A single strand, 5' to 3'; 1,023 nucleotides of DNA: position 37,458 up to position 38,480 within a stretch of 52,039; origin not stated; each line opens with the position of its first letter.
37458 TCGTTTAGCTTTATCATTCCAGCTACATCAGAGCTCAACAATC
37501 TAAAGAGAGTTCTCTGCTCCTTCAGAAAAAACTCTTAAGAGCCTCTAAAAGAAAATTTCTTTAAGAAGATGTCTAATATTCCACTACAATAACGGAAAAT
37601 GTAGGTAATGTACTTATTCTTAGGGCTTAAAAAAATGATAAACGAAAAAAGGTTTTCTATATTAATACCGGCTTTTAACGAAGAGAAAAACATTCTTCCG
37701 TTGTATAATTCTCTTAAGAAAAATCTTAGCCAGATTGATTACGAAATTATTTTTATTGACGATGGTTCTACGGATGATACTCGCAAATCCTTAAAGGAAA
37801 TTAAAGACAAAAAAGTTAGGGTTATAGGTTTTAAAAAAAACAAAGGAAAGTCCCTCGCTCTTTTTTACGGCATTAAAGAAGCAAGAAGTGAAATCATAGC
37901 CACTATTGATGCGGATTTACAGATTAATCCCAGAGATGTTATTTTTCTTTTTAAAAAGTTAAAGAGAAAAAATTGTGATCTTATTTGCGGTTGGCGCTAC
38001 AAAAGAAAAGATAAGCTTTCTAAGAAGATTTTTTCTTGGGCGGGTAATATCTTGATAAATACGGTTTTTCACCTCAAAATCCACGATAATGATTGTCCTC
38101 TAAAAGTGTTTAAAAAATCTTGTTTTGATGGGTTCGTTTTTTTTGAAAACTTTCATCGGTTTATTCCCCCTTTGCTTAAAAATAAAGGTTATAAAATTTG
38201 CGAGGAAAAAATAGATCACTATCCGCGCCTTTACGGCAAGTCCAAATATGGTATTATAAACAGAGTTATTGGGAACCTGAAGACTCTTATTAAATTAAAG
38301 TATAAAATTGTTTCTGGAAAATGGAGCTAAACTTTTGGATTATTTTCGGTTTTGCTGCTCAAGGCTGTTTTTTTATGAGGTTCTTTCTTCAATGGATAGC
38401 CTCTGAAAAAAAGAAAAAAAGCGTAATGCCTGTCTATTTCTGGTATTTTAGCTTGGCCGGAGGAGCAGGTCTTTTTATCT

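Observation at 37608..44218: Protein O-mannosylation-like glycosylation island (Dpm1-like GT2 + GT39 PMT-like + two further GT-C membrane proteins)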

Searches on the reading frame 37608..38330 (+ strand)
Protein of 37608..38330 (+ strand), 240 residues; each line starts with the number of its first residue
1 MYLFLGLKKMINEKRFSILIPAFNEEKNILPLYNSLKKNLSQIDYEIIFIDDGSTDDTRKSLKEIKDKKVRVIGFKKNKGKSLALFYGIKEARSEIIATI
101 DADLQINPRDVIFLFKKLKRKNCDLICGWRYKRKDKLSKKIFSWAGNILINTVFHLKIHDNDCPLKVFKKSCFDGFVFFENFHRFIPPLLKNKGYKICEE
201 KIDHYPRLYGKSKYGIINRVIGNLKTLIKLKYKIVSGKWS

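Call 3: search_protein_families(library=pfam, proteins=[window:37608-38330:+], max_evalue=0.01)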
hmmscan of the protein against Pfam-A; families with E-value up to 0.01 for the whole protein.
window:37608-38330:+ (240 aa): 3 families
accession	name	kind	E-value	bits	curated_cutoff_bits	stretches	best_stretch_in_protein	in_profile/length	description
PF00535.33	Glycos_transf_2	-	1.6e-33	116.4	23.3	1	17-171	1-162/168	Glycosyl transferase family 2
PF13641.12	Glyco_tranf_2_3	-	1.3e-06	29.1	27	1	15-106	2-99/230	Glycosyltransferase like family 2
PF10111.15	Glyco_tranf_2_2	-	4.9e-06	26.7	27.3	1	17-107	1-95/276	Glycosyltransferase like family 2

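Call 4: search_protein_families(library=ncbifam, proteins=[window:37608-38330:+], max_evalue=0.01)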
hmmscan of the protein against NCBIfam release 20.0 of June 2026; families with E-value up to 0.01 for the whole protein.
window:37608-38330:+ (240 aa): 25 families
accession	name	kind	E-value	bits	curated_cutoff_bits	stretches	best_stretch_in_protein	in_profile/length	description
NF047588.1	GlcsyltransPgfSStrep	equivalog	2.3e-27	96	500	1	15-220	2-211/308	glycosyltransferase PgfS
NF007986.1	PRK10714.1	equivalog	7.5e-25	87.6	529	1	14-219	6-215/316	undecaprenyl-phosphate 4-deoxy-4-formamido-L-arabinose transferase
TIGR03937.1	PgaC_IcaA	equivalog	5.4e-21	75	422.3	1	12-121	43-153/407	poly-beta-1,6-N-acetyl-D-glucosamine synthase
NF058614.1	PPMAGASynPpgS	equivalog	1.7e-14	53.8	370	1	18-213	4-205/226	polyprenyl-phospho-N-acetylgalactosaminyl synthase PpgS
TIGR04182.1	glyco_TIGR04182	equivalog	1.9e-13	50.4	325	1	17-157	3-136/293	S-layer glycoprotein N-glycosyltransferase AglJ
NF007482.0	PRK10073.1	equivalog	5.9e-13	48.5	423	1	12-125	4-117/334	glycosyltransferase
NF047683.1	TeichurnBiosyTuaG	equivalog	8.9e-13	48.5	400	1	13-108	5-101/252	teichuronic acid biosynthesis protein TuaG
TIGR04283.1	glyco_like_mftF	equivalog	2.4e-12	46.9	182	1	17-118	2-96/221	TIGR04283 family arsenosugar biosynthesis glycosyltransferase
TIGR03965.1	mycofact_glyco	equivalog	1.2e-11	44.1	280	1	14-110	74-171/467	mycofactocin biosynthesis glycosyltransferase MftF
NF041875.1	EPS_EpsD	equivalog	2.5e-11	43.6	370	1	17-108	2-94/325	exopolysaccharide biosynthesis glycosyltransferase EpsD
NF010496.0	PRK13915.1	equivalog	1.4e-10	40.8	262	1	8-116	25-140/307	glucosyl-3-phosphoglycerate synthase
NF038302.1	EPS_HpsE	equivalog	7.5e-09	35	300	1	16-106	3-99/307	hormogonium polysaccharide biosynthesis glycosyltransferase HpsE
NF045692.1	OglycostaseCruG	equivalog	7e-08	31.8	600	1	16-126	43-160/386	2'-O-glycosyltransferase CruG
TIGR04242.1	nodulat_NodC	equivalog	2.1e-07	30.2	550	1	16-121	50-159/395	chitooligosaccharide synthase NodC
NF050050.1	ProtGlycPglI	equivalog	1.1e-06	28.3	500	1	15-182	3-174/306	GalNAc(5)-diNAcBac-PP-undecaprenol beta-1,3-glucosyltransferase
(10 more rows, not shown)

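Call 6: search_solved_structures(query=window:37608-38330:+, max_evalue=0.001, show_alignments=2)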
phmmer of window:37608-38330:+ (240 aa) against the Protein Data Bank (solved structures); distinct sequences matched with E-value up to 0.001: 26.
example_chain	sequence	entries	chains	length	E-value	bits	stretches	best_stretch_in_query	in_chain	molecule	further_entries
9hwj_A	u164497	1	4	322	6.7e-19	71.6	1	14-221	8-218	Undecaprenyl-phosphate 4-deoxy-4-formamido-L-arabinose transferase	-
5mlz_A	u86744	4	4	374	1.5e-18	70.5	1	13-213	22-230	Dolichol monophosphate mannose synthase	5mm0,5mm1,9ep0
9bhc_C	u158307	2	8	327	1.8e-18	70.2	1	14-221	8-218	Undecaprenyl-phosphate 4-deoxy-4-formamido-L-arabinose transferase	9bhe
8vxh_A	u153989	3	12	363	2.3e-18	69.9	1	14-221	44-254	Undecaprenyl-phosphate 4-deoxy-4-formamido-L-arabinose transferase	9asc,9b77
5eke_A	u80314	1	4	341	3.7e-17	65.9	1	16-215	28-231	Uncharacterized glycosyltransferase sll0501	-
5ekp_C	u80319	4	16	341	4.2e-17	65.7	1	16-215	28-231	Uncharacterized glycosyltransferase sll0501 | Glycosyltransferase sll0501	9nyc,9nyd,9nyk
9nye_A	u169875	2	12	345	4.4e-17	65.7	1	16-215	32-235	Glycosyltransferase sll0501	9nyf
6p61_A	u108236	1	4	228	6.3e-16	61.9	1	15-126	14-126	Glycosyltransferase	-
2z87_A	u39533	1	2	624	5.2e-14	55.6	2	16-134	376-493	Chondroitin synthase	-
2z86_A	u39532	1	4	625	5.3e-14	55.6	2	16-134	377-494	Chondroitin synthase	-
6h1j_A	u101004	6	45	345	1.8e-11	47.3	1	13-184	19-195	Probable ss-1,3-N-acetylglucosaminyltransferase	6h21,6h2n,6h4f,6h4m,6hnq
5tze_C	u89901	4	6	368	1.1e-08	38.2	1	15-109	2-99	Glycosyl transferase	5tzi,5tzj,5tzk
5tz8_A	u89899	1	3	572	2.1e-08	37.3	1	15-109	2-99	Glycosyl transferase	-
8bz4_A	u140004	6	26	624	2.7e-07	33.6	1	12-130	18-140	Glycosyltransferase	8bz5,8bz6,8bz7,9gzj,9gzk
8bz8_A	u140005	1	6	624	2.7e-07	33.6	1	12-130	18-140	Glycosyltransferase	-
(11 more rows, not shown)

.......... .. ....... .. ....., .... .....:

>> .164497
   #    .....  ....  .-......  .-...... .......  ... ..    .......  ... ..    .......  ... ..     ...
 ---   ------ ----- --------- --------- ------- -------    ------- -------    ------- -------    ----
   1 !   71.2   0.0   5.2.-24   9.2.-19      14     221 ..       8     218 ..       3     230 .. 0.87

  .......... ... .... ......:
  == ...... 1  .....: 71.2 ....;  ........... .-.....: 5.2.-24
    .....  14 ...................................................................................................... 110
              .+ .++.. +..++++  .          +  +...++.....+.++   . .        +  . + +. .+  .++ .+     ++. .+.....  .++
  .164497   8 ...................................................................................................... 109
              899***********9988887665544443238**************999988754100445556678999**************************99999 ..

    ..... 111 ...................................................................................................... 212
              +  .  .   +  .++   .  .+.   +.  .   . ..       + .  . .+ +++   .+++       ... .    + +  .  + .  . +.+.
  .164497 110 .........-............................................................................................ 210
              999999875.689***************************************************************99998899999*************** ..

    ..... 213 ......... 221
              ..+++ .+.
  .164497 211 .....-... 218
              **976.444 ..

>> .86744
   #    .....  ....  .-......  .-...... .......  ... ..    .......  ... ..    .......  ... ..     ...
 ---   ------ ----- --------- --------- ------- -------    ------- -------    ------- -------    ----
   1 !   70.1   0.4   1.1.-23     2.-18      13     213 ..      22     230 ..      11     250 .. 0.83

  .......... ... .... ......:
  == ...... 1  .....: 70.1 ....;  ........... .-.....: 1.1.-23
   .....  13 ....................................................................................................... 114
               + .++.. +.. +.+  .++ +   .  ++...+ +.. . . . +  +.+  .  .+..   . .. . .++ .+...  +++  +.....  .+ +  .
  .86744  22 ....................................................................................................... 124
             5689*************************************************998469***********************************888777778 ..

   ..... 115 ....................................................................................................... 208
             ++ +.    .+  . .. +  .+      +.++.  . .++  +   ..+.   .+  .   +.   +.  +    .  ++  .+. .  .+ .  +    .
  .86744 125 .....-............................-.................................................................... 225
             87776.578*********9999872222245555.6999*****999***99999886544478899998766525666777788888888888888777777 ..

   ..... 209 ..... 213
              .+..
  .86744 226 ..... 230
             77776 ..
